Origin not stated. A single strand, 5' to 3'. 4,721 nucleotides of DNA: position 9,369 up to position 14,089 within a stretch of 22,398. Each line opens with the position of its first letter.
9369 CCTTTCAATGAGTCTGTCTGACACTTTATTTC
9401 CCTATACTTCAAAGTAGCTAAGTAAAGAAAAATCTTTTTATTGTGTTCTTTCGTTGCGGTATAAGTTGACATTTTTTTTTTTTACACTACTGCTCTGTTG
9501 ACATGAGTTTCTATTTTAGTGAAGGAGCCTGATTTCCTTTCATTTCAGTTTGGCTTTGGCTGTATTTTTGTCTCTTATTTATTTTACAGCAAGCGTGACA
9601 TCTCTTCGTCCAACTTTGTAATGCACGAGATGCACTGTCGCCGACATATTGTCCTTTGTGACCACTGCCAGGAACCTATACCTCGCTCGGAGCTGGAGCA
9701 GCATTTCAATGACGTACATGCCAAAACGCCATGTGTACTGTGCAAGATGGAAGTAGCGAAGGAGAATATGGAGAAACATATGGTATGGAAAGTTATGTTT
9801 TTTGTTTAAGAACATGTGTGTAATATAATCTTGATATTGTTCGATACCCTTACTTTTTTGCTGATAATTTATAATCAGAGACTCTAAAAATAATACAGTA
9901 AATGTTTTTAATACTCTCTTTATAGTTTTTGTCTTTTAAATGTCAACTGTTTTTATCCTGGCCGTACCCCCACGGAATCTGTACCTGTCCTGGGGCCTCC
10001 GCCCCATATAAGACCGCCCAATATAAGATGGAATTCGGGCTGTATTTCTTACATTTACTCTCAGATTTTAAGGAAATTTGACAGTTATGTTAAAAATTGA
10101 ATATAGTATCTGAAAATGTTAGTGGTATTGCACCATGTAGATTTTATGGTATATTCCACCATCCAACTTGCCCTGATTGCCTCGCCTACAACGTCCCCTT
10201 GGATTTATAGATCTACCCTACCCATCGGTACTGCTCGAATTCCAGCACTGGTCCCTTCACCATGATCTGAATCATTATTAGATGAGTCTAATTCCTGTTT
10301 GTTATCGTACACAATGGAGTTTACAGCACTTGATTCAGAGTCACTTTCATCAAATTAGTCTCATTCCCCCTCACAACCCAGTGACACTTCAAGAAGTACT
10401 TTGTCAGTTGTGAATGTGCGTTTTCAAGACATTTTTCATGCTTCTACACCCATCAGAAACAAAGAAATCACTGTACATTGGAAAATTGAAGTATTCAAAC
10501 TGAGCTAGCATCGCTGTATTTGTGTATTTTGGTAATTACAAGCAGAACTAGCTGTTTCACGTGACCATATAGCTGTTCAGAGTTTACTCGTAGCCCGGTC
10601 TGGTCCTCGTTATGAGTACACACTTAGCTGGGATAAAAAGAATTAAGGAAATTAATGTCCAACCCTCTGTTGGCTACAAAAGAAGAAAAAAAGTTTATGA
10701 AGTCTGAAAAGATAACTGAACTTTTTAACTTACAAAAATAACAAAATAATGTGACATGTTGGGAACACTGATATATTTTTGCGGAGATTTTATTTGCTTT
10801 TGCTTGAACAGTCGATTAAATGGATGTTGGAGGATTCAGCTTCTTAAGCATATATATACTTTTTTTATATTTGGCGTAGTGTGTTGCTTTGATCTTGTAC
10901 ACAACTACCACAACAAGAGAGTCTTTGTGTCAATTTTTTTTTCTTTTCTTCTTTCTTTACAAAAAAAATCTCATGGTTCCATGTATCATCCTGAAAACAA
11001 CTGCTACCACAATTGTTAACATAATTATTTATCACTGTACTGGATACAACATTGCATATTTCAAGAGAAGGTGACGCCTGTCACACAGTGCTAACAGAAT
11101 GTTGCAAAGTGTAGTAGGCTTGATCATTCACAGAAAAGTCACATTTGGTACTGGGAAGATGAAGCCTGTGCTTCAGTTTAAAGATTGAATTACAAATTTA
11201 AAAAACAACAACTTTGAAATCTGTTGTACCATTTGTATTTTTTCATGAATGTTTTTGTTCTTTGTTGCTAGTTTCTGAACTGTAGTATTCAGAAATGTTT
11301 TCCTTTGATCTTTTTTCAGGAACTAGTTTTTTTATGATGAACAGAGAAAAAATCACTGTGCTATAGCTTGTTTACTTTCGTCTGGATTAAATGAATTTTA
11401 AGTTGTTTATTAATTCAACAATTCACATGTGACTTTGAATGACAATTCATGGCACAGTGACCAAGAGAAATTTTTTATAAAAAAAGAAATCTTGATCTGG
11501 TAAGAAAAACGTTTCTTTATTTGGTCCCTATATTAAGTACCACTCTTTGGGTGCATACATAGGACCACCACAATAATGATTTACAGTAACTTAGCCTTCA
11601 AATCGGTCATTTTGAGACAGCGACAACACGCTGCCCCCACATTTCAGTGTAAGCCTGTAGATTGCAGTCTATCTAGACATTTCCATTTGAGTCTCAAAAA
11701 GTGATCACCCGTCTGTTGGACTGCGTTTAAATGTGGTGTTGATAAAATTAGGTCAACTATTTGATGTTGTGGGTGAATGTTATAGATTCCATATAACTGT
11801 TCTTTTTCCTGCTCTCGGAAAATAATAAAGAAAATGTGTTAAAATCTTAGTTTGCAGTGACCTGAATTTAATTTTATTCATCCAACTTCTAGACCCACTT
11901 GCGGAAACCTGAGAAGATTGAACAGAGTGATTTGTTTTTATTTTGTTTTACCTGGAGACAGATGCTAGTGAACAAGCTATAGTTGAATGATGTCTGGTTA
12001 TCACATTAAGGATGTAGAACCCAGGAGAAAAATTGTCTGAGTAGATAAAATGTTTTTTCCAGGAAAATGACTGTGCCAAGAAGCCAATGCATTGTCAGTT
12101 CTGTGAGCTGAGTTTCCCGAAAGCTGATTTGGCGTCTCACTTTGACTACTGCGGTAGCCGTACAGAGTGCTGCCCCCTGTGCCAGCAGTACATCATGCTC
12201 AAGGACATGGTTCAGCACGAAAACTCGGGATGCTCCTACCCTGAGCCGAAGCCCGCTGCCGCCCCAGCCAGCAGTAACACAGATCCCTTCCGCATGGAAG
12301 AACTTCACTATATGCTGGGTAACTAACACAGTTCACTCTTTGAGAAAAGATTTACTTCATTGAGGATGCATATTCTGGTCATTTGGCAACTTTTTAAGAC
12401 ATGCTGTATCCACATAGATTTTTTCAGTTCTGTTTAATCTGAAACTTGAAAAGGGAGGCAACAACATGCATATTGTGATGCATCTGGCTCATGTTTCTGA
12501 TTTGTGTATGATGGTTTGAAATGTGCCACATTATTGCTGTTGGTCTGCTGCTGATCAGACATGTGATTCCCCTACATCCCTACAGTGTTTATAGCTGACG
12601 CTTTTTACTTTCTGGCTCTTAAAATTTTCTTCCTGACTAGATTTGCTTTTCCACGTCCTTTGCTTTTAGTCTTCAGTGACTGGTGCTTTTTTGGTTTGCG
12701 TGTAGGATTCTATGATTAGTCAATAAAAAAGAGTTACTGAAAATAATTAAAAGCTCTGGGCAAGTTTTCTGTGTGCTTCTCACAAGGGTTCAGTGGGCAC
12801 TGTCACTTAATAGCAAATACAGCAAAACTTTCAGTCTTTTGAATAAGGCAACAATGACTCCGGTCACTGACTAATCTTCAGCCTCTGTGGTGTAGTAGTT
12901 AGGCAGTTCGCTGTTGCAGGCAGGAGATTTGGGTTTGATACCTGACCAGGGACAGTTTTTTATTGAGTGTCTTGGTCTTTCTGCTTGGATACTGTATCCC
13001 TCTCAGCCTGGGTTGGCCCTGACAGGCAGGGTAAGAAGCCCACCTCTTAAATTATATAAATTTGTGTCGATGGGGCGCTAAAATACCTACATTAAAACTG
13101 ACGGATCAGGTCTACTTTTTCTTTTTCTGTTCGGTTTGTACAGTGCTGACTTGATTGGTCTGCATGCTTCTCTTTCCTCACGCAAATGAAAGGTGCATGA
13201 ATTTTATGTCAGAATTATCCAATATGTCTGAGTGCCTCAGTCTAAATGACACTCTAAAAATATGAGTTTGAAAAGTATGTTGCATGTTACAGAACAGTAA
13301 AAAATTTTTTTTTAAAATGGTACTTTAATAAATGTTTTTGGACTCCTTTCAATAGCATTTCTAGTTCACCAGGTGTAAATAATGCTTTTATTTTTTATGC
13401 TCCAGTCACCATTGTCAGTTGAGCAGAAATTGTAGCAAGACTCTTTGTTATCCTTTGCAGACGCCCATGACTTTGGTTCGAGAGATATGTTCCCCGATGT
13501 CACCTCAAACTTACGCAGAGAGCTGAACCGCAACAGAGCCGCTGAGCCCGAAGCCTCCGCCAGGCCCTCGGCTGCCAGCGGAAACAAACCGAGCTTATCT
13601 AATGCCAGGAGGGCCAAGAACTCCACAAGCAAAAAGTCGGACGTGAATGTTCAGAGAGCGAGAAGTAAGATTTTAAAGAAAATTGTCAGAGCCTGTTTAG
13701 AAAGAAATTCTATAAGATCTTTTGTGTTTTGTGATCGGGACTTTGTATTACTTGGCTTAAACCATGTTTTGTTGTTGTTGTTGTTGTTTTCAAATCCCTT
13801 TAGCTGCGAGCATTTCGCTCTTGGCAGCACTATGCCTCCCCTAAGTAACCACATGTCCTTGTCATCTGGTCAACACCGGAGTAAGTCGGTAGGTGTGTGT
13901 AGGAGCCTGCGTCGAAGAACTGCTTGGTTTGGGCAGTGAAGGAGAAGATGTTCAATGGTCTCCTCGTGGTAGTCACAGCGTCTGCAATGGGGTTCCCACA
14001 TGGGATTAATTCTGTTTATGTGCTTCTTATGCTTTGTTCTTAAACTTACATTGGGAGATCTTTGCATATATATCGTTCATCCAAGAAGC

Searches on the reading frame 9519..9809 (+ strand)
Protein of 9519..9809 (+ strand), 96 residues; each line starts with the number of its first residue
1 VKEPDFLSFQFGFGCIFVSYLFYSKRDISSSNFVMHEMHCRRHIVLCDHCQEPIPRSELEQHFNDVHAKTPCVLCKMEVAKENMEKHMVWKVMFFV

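Call 12: search_protein_families(library=pfam, proteins=[window:9519-9809:+], max_evalue=0.1)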
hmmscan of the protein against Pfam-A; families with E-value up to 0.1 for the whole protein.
window:9519-9809:+ (96 aa): 3 families
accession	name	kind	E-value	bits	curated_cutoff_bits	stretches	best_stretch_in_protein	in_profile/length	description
PF21039.3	CEP104_ZnF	-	0.028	15.1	27.4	1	33-86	46-109/112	Centrosomal protein CEP104, ZnF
PF18439.7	zf_UBZ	-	0.039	14.1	25.6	1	45-62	3-20/32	Ubiquitin-Binding Zinc Finger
PF23580.1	Znf_XAF1_N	-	0.062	13.2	27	1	28-43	15-30/30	XIAP-associated factor 1-like, N-terminal zinc finger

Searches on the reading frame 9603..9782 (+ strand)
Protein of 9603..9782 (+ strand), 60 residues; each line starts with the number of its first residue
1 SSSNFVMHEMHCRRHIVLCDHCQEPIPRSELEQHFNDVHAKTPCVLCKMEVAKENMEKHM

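Call 14: find_homologous_proteins(query=window:9603-9782:+, max_evalue=0.001)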
Query seq(60 aa) (60 aa): 7 proteins with E <= 0.001 among 7 candidates.
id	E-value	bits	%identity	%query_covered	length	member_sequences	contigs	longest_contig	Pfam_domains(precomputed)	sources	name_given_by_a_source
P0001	5.6e-26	107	80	100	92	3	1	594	-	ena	-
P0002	4.3e-22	95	67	100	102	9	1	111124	-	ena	-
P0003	1.7e-19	86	67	97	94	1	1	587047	-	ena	-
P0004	4.2e-19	85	70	90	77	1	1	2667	-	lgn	-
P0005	8.4e-19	84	69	90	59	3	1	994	-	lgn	-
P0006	5.9e-18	82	64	98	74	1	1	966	-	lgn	-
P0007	5.1e-17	79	67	90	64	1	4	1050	-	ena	-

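Call 15: find_encoding_contigs(protein=P0002, flank=10000, max_places=4)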
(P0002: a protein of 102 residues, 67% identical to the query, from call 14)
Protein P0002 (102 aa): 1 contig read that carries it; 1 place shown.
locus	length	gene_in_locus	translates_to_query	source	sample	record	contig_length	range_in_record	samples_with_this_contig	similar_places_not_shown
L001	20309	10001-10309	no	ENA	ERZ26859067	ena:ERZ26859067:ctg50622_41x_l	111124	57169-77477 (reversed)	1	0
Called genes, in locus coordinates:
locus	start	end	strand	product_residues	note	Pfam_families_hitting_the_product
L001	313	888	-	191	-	-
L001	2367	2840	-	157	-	-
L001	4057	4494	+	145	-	-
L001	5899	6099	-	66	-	PF02953:zf-Tim10_DDP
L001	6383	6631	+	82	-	-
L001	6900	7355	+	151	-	-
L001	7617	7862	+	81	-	-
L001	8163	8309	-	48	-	-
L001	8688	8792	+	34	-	-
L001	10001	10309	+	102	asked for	-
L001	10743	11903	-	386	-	-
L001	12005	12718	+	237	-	-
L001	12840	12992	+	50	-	-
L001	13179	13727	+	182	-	-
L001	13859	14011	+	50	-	-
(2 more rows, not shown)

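Call 16: find_encoding_contigs(protein=P0001, flank=10000, max_places=4)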
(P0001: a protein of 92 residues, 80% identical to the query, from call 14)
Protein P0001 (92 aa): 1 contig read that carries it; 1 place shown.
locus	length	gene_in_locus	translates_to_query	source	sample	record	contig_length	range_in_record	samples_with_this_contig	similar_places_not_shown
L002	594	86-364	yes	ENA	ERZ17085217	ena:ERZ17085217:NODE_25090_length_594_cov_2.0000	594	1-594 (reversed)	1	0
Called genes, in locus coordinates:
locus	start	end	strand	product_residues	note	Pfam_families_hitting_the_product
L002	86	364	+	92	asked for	-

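Call 55: find_encoding_contigs(protein=P0003, flank=10000, max_places=3)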
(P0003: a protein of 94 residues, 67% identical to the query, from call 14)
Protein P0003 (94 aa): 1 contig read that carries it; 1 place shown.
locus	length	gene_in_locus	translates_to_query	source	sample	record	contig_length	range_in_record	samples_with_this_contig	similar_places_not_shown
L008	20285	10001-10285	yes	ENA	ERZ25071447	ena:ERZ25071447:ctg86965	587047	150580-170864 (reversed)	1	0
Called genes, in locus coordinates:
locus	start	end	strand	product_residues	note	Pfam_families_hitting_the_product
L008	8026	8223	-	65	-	-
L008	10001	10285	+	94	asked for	-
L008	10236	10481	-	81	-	-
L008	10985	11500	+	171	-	PF21366:TRAFD1-XIAF1_ZnF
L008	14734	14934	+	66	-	-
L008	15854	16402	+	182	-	-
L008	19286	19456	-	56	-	-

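Call 56: find_encoding_contigs(protein=P0004, flank=10000, max_places=3)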
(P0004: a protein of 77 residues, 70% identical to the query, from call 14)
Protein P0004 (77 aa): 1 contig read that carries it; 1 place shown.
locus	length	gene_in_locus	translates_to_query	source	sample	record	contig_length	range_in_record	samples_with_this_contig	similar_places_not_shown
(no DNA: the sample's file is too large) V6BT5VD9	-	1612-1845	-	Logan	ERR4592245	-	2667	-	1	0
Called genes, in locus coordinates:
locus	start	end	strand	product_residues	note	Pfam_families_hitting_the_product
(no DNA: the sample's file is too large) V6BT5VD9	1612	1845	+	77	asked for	-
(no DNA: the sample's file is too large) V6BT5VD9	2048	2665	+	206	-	?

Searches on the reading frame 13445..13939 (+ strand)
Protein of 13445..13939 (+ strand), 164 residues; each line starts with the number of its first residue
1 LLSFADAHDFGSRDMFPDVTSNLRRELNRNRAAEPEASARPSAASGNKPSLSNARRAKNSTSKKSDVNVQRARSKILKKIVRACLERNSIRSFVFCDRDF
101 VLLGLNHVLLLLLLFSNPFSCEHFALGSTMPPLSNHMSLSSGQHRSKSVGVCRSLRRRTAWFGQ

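Call 12: search_protein_families(library=pfam, proteins=[window:13445-13939:+], max_evalue=0.1)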
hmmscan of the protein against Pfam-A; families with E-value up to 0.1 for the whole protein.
window:13445-13939:+ (164 aa): 0 families

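Call 25: list_cluster_members(proteins=[window:13487-13936:+, window:13445-13936:+, window:15850-16212:+, window:16125-16472:-, window:1362-1649:+, window:15680-15955:+, window:9519-9806:+, window:9621-9806:+, window:20284-20571:+, window:14810-15169:+])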
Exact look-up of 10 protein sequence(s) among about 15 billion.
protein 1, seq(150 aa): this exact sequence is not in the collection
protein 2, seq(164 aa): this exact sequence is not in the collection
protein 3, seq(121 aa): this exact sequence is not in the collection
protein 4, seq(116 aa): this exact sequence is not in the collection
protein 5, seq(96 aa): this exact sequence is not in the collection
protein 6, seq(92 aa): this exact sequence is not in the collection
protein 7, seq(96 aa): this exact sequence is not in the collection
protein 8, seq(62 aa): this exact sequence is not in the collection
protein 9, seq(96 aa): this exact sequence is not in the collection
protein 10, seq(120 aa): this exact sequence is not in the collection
